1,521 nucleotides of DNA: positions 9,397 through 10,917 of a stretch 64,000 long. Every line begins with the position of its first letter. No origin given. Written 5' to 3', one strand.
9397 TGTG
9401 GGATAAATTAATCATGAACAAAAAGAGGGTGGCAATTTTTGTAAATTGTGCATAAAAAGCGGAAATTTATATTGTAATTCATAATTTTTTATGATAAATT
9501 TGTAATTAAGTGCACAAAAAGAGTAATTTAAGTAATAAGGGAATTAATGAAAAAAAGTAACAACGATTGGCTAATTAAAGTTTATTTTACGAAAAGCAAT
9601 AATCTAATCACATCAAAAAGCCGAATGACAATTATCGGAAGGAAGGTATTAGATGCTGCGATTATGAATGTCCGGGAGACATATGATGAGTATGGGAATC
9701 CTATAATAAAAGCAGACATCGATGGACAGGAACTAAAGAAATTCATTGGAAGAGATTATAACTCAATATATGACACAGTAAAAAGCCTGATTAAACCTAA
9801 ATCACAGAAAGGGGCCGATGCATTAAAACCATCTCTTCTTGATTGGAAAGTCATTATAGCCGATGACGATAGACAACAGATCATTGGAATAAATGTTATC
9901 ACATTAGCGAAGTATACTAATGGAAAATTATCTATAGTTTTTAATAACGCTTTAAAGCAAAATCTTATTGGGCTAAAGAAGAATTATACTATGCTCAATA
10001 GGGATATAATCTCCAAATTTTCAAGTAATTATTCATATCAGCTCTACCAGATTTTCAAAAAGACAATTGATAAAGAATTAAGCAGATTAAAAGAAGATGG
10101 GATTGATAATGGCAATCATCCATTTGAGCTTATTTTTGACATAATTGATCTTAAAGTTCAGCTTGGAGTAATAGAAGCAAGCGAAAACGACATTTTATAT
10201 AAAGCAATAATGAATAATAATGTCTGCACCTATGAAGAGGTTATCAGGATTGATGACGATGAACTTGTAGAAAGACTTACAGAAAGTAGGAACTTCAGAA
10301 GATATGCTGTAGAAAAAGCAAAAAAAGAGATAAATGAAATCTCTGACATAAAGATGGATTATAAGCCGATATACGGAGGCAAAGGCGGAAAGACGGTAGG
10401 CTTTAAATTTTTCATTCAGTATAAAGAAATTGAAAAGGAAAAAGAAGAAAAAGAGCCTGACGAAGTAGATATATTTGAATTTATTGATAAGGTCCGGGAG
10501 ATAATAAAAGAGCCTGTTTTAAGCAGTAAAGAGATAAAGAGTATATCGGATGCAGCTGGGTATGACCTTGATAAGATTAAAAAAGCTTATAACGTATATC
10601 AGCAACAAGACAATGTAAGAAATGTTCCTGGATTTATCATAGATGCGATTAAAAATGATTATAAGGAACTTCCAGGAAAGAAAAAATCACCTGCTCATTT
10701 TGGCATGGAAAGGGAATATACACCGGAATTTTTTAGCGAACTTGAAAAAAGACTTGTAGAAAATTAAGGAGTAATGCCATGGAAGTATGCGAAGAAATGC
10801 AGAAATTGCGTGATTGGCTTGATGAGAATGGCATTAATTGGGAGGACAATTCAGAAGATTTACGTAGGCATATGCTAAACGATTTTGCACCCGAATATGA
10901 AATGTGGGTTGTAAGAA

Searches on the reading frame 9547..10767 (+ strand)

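Call 23: search_protein_families(library=pfam, proteins=[window:9547-10767:+], max_evalue=0.01)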
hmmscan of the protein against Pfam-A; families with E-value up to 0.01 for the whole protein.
window:9547-10767:+ (406 aa): 2 families
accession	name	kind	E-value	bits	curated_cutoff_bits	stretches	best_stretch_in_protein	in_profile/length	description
PF01051.27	Rep3_N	-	2.9e-16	60.6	22.4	1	15-171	3-141/141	Initiator Replication protein, WH1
PF21205.3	Rep3_C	-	1.3e-07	32.2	21.1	1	248-289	19-58/59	Initiator Rep protein, WH2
